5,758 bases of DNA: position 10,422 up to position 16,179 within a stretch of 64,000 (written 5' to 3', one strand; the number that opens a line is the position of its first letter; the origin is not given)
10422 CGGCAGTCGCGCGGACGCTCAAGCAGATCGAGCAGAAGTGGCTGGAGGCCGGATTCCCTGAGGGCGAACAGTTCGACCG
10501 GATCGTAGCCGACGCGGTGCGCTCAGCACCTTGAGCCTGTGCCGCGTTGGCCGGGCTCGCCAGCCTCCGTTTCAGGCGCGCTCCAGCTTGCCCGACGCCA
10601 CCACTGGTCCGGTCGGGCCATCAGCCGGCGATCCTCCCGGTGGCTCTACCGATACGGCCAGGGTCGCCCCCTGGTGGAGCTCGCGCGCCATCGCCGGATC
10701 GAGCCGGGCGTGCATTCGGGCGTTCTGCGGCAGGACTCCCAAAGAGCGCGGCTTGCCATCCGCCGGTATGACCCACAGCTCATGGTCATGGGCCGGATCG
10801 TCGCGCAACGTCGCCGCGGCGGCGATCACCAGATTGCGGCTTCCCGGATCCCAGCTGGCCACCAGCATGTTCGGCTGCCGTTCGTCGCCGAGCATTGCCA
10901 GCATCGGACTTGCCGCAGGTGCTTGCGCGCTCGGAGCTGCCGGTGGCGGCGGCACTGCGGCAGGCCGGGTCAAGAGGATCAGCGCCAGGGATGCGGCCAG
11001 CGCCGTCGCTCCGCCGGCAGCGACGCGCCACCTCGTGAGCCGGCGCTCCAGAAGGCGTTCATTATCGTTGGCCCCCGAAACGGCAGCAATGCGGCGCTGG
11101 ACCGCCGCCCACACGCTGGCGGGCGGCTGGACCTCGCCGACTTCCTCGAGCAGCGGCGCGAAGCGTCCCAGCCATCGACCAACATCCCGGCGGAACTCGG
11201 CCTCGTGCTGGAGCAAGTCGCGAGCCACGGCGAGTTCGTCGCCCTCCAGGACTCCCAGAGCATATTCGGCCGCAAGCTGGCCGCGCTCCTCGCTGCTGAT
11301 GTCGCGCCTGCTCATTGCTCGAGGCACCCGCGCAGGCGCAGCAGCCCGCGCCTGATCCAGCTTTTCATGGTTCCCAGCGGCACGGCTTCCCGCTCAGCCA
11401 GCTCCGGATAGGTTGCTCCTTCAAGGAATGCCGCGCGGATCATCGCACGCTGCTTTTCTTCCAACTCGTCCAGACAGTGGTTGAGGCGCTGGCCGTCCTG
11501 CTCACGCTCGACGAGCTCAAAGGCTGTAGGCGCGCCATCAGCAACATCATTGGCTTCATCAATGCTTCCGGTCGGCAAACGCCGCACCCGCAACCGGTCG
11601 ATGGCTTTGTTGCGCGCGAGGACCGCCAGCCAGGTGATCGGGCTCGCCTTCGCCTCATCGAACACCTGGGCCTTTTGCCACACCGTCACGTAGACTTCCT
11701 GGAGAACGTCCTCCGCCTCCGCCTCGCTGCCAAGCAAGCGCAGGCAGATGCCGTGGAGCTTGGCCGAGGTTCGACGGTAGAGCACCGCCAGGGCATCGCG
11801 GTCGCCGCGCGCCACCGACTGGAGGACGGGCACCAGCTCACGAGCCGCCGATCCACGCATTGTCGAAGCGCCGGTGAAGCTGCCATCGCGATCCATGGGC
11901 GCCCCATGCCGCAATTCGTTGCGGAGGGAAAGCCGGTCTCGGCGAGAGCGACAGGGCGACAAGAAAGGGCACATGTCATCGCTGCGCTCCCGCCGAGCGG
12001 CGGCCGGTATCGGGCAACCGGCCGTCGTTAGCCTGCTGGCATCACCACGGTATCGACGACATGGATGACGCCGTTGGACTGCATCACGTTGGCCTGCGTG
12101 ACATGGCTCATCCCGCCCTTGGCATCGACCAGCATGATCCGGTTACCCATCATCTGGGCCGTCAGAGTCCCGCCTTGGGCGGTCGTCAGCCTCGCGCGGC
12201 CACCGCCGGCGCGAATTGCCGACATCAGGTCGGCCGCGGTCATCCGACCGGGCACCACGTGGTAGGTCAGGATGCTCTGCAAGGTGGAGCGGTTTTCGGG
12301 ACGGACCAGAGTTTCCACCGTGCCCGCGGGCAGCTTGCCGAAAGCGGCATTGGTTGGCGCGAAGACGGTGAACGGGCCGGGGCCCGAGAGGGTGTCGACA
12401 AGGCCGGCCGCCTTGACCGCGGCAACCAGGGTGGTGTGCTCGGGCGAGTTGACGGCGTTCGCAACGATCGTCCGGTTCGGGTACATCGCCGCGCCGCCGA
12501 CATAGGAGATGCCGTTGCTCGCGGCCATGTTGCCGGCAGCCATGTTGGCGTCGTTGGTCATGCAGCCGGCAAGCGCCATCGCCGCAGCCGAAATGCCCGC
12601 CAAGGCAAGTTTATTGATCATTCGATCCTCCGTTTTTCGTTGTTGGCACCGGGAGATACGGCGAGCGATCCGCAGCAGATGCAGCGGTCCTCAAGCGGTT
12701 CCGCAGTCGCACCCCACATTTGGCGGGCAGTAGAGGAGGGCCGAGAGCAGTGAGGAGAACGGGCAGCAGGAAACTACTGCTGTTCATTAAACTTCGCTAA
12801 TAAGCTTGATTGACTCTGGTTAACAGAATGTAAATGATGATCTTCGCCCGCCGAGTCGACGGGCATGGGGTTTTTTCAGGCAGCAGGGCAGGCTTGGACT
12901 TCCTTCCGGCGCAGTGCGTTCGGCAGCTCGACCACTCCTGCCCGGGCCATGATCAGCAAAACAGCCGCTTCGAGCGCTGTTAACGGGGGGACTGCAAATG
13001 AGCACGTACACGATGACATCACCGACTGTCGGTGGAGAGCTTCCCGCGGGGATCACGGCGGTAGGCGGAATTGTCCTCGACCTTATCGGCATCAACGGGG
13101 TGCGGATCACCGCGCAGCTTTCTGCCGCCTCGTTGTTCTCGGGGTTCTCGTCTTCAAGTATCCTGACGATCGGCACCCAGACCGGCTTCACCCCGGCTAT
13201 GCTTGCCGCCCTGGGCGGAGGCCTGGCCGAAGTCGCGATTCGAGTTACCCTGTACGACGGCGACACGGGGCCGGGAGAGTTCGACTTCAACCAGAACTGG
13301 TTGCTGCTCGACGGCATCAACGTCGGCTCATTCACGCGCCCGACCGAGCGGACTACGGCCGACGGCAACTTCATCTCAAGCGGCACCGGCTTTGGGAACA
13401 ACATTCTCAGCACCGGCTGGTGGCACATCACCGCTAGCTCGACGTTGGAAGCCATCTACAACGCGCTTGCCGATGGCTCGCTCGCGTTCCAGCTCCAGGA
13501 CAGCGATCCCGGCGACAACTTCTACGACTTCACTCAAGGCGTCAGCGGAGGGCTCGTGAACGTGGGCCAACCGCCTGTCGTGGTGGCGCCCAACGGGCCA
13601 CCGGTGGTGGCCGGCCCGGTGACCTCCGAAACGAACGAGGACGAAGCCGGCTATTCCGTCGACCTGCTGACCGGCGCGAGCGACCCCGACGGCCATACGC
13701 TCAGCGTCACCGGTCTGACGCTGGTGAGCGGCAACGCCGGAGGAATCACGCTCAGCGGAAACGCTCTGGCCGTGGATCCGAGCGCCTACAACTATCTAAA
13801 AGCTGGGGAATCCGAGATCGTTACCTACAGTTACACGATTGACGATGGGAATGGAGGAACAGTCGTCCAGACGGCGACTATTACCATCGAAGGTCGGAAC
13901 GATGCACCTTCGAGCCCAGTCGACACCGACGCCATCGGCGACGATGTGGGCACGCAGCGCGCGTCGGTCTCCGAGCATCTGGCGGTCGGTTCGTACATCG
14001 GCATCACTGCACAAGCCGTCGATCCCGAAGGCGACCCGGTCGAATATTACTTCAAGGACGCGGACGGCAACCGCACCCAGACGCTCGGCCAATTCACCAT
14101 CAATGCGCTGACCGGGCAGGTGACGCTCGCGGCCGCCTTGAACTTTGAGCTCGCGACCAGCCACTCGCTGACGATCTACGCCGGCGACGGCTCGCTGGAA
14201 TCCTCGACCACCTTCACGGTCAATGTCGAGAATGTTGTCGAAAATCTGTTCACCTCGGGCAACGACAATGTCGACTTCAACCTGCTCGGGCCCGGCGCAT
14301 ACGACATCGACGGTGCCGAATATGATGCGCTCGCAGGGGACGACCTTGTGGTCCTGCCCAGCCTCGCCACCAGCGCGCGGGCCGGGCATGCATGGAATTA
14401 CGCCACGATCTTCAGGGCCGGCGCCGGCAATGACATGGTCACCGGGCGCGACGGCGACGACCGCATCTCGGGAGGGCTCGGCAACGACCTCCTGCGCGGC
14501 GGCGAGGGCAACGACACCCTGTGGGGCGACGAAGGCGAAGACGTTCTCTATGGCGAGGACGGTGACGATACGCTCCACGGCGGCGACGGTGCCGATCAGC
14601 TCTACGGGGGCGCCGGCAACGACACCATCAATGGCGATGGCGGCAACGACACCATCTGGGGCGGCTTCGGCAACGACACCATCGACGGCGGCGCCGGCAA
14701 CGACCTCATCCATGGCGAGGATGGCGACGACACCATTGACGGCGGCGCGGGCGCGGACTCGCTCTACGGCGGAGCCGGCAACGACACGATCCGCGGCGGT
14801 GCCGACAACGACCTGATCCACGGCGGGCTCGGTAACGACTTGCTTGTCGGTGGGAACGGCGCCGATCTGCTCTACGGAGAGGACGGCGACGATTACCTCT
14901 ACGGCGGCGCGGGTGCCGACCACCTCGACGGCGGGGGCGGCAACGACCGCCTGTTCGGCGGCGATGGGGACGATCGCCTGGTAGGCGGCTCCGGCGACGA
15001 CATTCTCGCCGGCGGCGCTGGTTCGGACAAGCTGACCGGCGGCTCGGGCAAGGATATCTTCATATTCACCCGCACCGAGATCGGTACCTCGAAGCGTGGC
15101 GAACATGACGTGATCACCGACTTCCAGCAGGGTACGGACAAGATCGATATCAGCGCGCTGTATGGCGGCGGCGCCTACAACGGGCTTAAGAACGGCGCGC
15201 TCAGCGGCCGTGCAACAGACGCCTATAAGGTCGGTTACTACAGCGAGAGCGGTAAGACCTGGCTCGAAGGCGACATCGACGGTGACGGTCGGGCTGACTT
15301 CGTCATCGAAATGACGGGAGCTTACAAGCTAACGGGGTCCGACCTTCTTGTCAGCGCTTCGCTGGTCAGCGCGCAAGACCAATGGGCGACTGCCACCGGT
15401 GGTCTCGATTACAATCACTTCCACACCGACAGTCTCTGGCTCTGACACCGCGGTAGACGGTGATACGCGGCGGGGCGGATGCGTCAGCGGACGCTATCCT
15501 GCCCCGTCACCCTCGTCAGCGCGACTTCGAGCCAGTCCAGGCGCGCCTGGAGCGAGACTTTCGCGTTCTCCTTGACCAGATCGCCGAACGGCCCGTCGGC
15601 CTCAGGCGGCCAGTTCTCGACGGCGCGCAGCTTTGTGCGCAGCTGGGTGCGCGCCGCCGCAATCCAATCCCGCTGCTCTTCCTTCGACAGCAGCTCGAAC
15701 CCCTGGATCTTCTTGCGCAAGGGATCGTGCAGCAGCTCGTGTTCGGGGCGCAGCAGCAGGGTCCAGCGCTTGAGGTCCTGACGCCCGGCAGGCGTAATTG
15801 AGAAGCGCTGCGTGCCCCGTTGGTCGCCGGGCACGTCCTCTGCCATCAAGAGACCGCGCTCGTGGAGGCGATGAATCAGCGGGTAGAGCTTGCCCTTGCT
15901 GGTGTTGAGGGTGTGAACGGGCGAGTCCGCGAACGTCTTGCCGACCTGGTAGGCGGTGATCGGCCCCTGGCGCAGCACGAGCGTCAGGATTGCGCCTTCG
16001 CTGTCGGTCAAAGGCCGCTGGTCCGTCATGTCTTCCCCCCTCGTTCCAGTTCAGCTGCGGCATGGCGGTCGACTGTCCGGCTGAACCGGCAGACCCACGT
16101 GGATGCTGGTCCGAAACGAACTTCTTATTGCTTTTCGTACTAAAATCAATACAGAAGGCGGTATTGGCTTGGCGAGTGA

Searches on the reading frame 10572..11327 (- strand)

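Call 81: search_protein_families(library=pfam, proteins=[window:10572-11327:-], max_evalue=0.01)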
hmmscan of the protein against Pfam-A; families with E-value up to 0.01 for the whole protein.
window:10572-11327:- (251 aa): 1 family
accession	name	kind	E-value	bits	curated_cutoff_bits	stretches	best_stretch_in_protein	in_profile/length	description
PF10099.14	RskA_C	-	1e-22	81.2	29.4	1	108-242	2-135/135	Anti-sigma-K factor rskA, C-terminal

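Call 82: search_protein_families(library=ncbifam, proteins=[window:10572-11327:-], max_evalue=0.01)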
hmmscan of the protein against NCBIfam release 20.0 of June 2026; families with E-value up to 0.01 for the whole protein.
window:10572-11327:- (251 aa): 2 families
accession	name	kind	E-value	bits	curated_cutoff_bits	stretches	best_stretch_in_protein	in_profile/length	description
NF052375.1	antisigma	equivalog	1.7e-26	93.6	100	1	18-241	1-216/217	anti-sigma factor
NF010501.0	PRK13920.1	subfamily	8e-12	45.3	225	1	18-242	7-207/213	putative anti-sigmaE protein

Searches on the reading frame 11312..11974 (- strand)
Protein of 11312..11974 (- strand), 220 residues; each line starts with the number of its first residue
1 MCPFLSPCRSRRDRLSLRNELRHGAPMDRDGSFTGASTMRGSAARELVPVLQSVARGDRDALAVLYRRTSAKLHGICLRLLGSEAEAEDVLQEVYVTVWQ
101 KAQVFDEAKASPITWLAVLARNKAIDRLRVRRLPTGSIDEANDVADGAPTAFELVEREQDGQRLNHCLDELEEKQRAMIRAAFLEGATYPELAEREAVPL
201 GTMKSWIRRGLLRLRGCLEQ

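Call 78: search_protein_families(library=pfam, proteins=[window:11312-11974:-], max_evalue=0.01)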
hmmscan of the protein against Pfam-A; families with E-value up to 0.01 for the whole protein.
window:11312-11974:- (220 aa): 4 families
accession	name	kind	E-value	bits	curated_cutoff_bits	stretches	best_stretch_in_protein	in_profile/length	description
PF04542.20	Sigma70_r2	-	1.9e-17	63.2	24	1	65-132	1-69/71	Sigma-70 region 2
PF08281.18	Sigma70_r4_2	-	3.4e-11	43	25.7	1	162-214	2-54/54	Sigma-70, region 4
PF04545.22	Sigma70_r4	-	9.3e-09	35.1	24.1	1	167-215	1-49/50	Sigma-70, region 4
PF21545.3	T7SS_EccA1_N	-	0.0014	18.4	27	1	51-103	188-239/272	T7SS, ESX-1 secretion system protein EccA1, N-terminal domain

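Call 81: search_protein_families(library=pfam, proteins=[window:11312-11860:-], max_evalue=0.01)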
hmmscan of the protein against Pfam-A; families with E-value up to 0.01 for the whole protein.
window:11312-11860:- (182 aa): 4 families
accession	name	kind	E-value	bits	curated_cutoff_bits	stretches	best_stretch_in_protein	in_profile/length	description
PF04542.20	Sigma70_r2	-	1.2e-17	63.9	24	1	27-94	1-69/71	Sigma-70 region 2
PF08281.18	Sigma70_r4_2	-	2.4e-11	43.5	25.7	1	124-176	2-54/54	Sigma-70, region 4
PF04545.22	Sigma70_r4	-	9.1e-09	35.1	24.1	1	129-177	1-49/50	Sigma-70, region 4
PF21545.3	T7SS_EccA1_N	-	0.002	17.9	27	1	22-65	197-239/272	T7SS, ESX-1 secretion system protein EccA1, N-terminal domain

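Call 82: search_protein_families(library=ncbifam, proteins=[window:11312-11860:-], max_evalue=0.01)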
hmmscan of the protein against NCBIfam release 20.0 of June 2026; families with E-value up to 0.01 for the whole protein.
window:11312-11860:- (182 aa): 89 families (the best 25 are shown)
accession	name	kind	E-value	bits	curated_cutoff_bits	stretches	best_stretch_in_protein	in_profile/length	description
NF009167.0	PRK12514.1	equivalog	4.6e-60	202.6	265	1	10-181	8-179/180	RNA polymerase sigma factor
NF009186.0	PRK12534.1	equivalog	4.3e-55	186.4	267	1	12-182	15-187/187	RNA polymerase sigma factor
NF007228.0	PRK09646.1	subfamily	1.3e-44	152.2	226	1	5-181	13-191/194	ECF RNA polymerase sigma factor SigK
NF009172.0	PRK12519.1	subfamily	3.3e-38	131.2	222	1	12-181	19-190/194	RNA polymerase sigma factor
NF008895.0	PRK11924.3-2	equivalog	2.4e-37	128.1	259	1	46-181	4-139/140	RNA polymerase sigma factor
NF009189.0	PRK12537.1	equivalog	1.8e-36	125.4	261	1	12-181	13-182/182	RNA polymerase sigma factor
NF004113.0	PRK05602.1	equivalog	1.9e-29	102.8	208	1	13-181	36-202/211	RNA polymerase sigma factor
NF008893.0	PRK11924.2-3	equivalog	3.3e-29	101.7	331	1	3-180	2-180/181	RNA polymerase sigma factor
NF010500.0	PRK13919.1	subfamily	1e-28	100.7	226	1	13-180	14-183/186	putative RNA polymerase sigma E protein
NF009168.0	PRK12515.1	subfamily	3.9e-26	91.7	236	1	12-167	12-166/189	RNA polymerase sigma factor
TIGR02937.1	sigma70-ECF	superfamily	1.9e-24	86.1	42.9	1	22-179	1-164/165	sigma-70 family RNA polymerase sigma factor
NF009176.0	PRK12524.1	equivalog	2.5e-24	86.2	264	1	13-180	17-184/196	RNA polymerase sigma factor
NF007227.0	PRK09645.1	subfamily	4.5e-24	85.3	202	1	16-180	7-170/177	sigma-70 family RNA polymerase sigma factor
NF009183.0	PRK12531.1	equivalog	2.3e-23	82.9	353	1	10-180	15-189/194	RNA polymerase sigma factor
NF008890.0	PRK11924.1-3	equivalog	2.3e-23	82.7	284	1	8-181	24-202/205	RNA polymerase sigma factor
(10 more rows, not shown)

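Call 87: search_dna_similar(query=window:11312-11860:-, collection=plasmids, mode=protein, max_rows=25)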
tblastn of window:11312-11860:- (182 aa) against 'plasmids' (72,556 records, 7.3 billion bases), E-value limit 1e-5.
Records with a match: 477; places in all: 573; records where one place covers at least 80% of the query: 412.
Best place of each record, by identity: <60% 477.
By first word of the organism name: Pantoea 52; Streptomyces 44; Rhizobium 42; Azospirillum 27; Rhodococcus 25; Sinorhizobium 16; Agrobacterium 16; Thermus 15; Pseudoalteromonas 14; Prescottella 13; and 89 more.
By predicted mobility (MOB-suite, as given by PLSDB): non-mobilizable 361; mobilizable 72; conjugative 44.
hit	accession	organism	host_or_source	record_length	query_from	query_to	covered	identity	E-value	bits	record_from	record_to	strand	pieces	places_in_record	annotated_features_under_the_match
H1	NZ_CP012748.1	Paraburkholderia caribensis MBA4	soil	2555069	12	169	87%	51.3%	2e-33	131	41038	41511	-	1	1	none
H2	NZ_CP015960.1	Paraburkholderia caribensis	Mimosa,single cell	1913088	8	169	89%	49.4%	9e-34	132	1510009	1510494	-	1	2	none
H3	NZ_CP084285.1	Caballeronia zhejiangensis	Anasa tristis,Cell culture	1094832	12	169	87%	50.6%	7e-39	147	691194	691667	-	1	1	none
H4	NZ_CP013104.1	Paraburkholderia caribensis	-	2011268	12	169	87%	50.6%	1e-33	132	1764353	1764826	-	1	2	none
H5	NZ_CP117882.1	Novosphingobium sp. KACC 22771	Single cell,soil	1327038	2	169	92%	47.1%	1e-38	147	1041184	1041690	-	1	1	none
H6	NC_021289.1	Caballeronia insecticola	-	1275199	12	169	87%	50.0%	9e-39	147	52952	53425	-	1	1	none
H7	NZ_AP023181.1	Paraburkholderia sp. PGU19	Physopelta gutta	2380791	12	169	87%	50.0%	4e-33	130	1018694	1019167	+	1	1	none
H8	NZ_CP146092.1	Ralstonia sp. RRA.1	-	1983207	2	169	92%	46.7%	9e-39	147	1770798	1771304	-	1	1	none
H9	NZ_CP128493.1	Novosphingobium resinovorum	pure cell culture,soil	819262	9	169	88%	48.1%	7e-38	144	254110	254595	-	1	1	sigma-70 family RNA polymerase sigma factor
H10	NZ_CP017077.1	Novosphingobium resinovorum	single cell,soil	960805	9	169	88%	48.1%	1e-37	143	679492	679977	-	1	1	sigma-70 family RNA polymerase sigma factor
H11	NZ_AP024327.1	Caballeronia sp. NK8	-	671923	12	169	87%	49.1%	2e-41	155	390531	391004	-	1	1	sigma-70 family RNA polymerase sigma factor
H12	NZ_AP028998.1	Paraburkholderia sp. 22B1P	-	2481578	12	169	87%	48.8%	4e-32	128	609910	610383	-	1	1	none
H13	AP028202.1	Paraburkholderia largidicola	Physopelta gutta,midgut,Midgut crypts ...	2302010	12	169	87%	48.8%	4e-32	128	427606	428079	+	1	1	sigma-70 family RNA polymerase sigma factor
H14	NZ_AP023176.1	Paraburkholderia largidicola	Physopelta gutta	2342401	12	169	87%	48.8%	4e-32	128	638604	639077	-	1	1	none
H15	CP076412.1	Ralstonia wenshanensis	soil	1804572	9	169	88%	47.8%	2e-40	151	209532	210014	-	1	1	sigma-70 family RNA polymerase sigma factor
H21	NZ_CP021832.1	Sinorhizobium meliloti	Medicago truncatula,Single Cell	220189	8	169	89%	46.3%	3e-43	159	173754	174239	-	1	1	sigma-70 family RNA polymerase sigma factor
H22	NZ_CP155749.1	Sphingomonas parapaucimobilis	Chinese cabbage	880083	5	169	91%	45.2%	2e-33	131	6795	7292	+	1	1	sigma-70 family RNA polymerase sigma factor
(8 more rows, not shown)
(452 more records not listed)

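Call 88: get_annotated_region(hit=H9, flank=2500)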
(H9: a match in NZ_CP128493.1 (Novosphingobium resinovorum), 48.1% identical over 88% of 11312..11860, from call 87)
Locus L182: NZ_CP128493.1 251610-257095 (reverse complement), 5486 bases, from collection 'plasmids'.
description: Novosphingobium resinovorum strain HR1a plasmid pHR1a, complete sequence
organism: Novosphingobium resinovorum (NCBI taxid 158500)
taxonomy: Bacteria; Pseudomonadota; Alphaproteobacteria; Sphingomonadales; Sphingomonadaceae; Novosphingobium; Novosphingobium resinovorum
host: -; source: pure cell culture,soil; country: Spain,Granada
typing (MOB-suite, as given by PLSDB): conjugative; relaxase MOBF; mating-pair formation MPF_F
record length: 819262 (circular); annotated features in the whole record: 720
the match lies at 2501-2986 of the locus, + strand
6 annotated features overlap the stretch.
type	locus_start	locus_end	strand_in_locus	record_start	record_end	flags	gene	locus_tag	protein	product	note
CDS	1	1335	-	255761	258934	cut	-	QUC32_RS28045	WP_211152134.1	autotransporter outer membrane beta-barrel domain-containing protein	GO:0046819 - protein secretion by the type V secretion system [Evidence IEA]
CDS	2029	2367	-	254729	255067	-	-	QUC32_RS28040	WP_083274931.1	outer membrane beta-barrel protein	-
CDS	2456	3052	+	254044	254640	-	-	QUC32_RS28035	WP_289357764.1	sigma-70 family RNA polymerase sigma factor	GO:0006352 - DNA-templated transcription initiation [Evidence IEA]; GO:0006355 - regulation of DNA-templated ...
CDS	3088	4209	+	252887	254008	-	-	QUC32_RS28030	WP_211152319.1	IS5 family transposase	-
CDS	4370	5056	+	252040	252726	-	-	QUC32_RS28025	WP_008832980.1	anti-sigma factor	-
CDS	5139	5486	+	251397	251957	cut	-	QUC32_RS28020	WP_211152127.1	fasciclin domain-containing protein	-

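Call 89: get_annotated_region(hit=H22, flank=2500)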
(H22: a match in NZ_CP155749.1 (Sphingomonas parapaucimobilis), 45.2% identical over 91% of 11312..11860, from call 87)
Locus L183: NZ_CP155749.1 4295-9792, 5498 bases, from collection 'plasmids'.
description: Sphingomonas parapaucimobilis strain YK209 plasmid unnamed1, complete sequence
organism: Sphingomonas parapaucimobilis (NCBI taxid 28213)
taxonomy: Bacteria; Pseudomonadota; Alphaproteobacteria; Sphingomonadales; Sphingomonadaceae; Sphingomonas; Sphingomonas parapaucimobilis
host: -; source: Chinese cabbage; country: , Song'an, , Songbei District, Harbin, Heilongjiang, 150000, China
typing (MOB-suite, as given by PLSDB): non-mobilizable
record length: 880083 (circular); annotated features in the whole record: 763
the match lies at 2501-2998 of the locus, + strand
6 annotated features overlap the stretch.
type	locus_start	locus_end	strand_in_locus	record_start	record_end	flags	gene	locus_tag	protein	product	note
CDS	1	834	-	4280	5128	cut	-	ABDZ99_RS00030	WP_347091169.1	YihY/virulence factor BrkB family protein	-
CDS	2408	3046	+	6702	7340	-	-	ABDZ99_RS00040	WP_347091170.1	sigma-70 family RNA polymerase sigma factor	GO:0006352 - DNA-templated transcription initiation [Evidence IEA]; GO:0006355 - regulation of DNA-templated ...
CDS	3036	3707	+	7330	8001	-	-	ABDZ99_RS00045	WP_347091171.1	anti-sigma factor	-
CDS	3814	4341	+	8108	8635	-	-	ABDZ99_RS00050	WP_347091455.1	fasciclin domain-containing protein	-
CDS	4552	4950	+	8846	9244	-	-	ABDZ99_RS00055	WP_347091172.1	VOC family protein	-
CDS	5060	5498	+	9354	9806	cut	-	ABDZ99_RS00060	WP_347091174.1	hypothetical protein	-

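Call 90: get_annotated_region(hit=H5, flank=2500)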
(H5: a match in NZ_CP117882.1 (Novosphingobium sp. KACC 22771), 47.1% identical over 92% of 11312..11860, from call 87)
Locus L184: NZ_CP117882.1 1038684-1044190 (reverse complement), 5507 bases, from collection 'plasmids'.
description: Novosphingobium sp. KACC 22771 plasmid unnamed1, complete sequence
organism: Novosphingobium sp. KACC 22771 (NCBI taxid 3025670)
taxonomy: Bacteria; Pseudomonadota; Alphaproteobacteria; Sphingomonadales; Sphingomonadaceae; Novosphingobium; Novosphingobium sp. KACC 22771
host: -; source: Single cell,soil; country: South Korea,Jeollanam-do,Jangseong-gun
typing (MOB-suite, as given by PLSDB): non-mobilizable; mating-pair formation MPF_F
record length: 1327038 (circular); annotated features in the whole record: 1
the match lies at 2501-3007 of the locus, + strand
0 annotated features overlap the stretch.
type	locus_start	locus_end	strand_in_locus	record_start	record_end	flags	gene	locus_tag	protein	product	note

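Call 91: get_annotated_region(hit=H21, flank=2500)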
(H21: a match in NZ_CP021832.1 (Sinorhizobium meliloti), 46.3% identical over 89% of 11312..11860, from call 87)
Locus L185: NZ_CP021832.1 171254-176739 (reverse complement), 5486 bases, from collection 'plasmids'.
description: Sinorhizobium meliloti strain HM006 plasmid accessoryA, complete sequence
organism: Sinorhizobium meliloti (NCBI taxid 382)
taxonomy: Bacteria; Pseudomonadota; Alphaproteobacteria; Hyphomicrobiales; Rhizobiaceae; Sinorhizobium; Sinorhizobium meliloti
host: -; source: Medicago truncatula,Single Cell; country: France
typing (MOB-suite, as given by PLSDB): conjugative; replicon rep_cluster_492; relaxase MOBQ; mating-pair formation MPF_T
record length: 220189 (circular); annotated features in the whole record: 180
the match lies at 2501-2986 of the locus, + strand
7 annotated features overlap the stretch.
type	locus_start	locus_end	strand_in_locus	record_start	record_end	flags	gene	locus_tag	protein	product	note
CDS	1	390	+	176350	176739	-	-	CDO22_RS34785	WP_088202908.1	response regulator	GO:0000160 - phosphorelay signal transduction system [Evidence IEA]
CDS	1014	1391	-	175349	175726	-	-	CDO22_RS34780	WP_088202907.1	VOC family protein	-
CDS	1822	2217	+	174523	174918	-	-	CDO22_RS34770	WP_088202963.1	response regulator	GO:0000160 - phosphorelay signal transduction system [Evidence IEA]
CDS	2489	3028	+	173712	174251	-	-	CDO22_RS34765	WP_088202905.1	sigma-70 family RNA polymerase sigma factor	GO:0006352 - DNA-templated transcription initiation [Evidence IEA]; GO:0006355 - regulation of DNA-templated ...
CDS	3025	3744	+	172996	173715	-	-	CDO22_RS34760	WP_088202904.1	anti-sigma factor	-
CDS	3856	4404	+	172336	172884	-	-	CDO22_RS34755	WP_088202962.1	fasciclin domain-containing protein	-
CDS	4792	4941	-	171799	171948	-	-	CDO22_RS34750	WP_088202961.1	hypothetical protein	-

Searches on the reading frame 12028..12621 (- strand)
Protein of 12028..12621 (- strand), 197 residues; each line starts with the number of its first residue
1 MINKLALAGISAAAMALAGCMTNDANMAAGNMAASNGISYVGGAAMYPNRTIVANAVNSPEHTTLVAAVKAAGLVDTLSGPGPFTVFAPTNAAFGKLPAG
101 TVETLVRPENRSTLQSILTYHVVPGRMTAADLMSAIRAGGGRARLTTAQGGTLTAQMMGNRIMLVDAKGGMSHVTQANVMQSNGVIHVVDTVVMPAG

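Call 14: search_protein_families(library=pfam, proteins=[window:12028-12621:-])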
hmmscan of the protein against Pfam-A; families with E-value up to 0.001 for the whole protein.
window:12028-12621:- (197 aa): 1 family
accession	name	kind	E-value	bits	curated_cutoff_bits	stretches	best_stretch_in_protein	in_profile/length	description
PF02469.27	Fasciclin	-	1.6e-35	122.5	22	1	61-195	2-123/123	Fasciclin domain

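Call 82: search_protein_families(library=ncbifam, proteins=[window:12028-12621:-], max_evalue=0.01)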
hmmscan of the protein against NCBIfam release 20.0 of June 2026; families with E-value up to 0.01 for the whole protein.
window:12028-12621:- (197 aa): 0 families

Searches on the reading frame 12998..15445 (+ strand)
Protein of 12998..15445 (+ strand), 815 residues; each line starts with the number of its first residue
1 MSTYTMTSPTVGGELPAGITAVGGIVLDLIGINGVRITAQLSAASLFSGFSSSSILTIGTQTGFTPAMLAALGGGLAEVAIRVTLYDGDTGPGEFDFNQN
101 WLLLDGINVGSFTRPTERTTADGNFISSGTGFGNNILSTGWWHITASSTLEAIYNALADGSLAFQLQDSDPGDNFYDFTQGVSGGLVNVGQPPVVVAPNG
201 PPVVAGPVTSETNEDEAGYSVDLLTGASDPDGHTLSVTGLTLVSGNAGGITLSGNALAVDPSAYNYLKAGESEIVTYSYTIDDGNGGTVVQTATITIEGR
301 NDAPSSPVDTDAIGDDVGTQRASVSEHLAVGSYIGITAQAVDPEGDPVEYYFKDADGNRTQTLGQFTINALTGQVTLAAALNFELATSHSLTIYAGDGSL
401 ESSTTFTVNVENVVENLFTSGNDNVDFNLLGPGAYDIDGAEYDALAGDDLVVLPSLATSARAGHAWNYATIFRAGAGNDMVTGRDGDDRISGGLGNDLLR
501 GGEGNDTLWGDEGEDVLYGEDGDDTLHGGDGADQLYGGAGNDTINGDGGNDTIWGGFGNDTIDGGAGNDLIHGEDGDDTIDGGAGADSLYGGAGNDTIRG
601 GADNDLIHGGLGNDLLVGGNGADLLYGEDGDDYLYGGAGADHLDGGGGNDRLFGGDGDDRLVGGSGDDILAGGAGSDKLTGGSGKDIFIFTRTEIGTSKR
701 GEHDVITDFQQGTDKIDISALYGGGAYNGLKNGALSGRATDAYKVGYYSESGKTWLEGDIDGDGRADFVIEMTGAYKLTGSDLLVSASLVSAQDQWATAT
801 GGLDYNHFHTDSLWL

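Call 18: search_protein_families(library=pfam, proteins=[window:12998-15445:+])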
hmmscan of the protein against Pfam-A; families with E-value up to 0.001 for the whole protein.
window:12998-15445:+ (815 aa): 6 families
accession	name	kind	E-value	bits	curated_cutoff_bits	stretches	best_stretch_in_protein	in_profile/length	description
PF00353.25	HemolysinCabind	-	9e-67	220.9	23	9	527-562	1-36/36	RTX calcium-binding nonapeptide repeat (4 copies)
PF08548.17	Peptidase_M10_C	-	9.5e-12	45.5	20.7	1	662-784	85-192/193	Peptidase M10 serralysin C terminal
PF17963.7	Big_9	-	2.4e-11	44.8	23.6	1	199-296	1-89/89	Bacterial Ig domain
PF17892.7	Cadherin_5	-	1.7e-09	37.8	26.5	1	199-298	2-98/98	Cadherin-like domain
PF17803.7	Cadherin_4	-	3.5e-08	34.3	25.1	2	195-255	7-66/71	Bacterial cadherin-like domain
PF00028.23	Cadherin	-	8.8e-08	32.9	28.8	1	321-411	2-93/93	Cadherin domain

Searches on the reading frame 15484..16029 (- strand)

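Call 14: search_protein_families(library=pfam, proteins=[window:15484-16029:-])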
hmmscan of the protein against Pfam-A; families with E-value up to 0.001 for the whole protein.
window:15484-16029:- (181 aa): 1 family
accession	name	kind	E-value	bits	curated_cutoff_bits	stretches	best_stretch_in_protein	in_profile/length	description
PF03551.20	PadR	-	5.7e-10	39.5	27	1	18-87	4-74/75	Transcriptional regulator PadR-like family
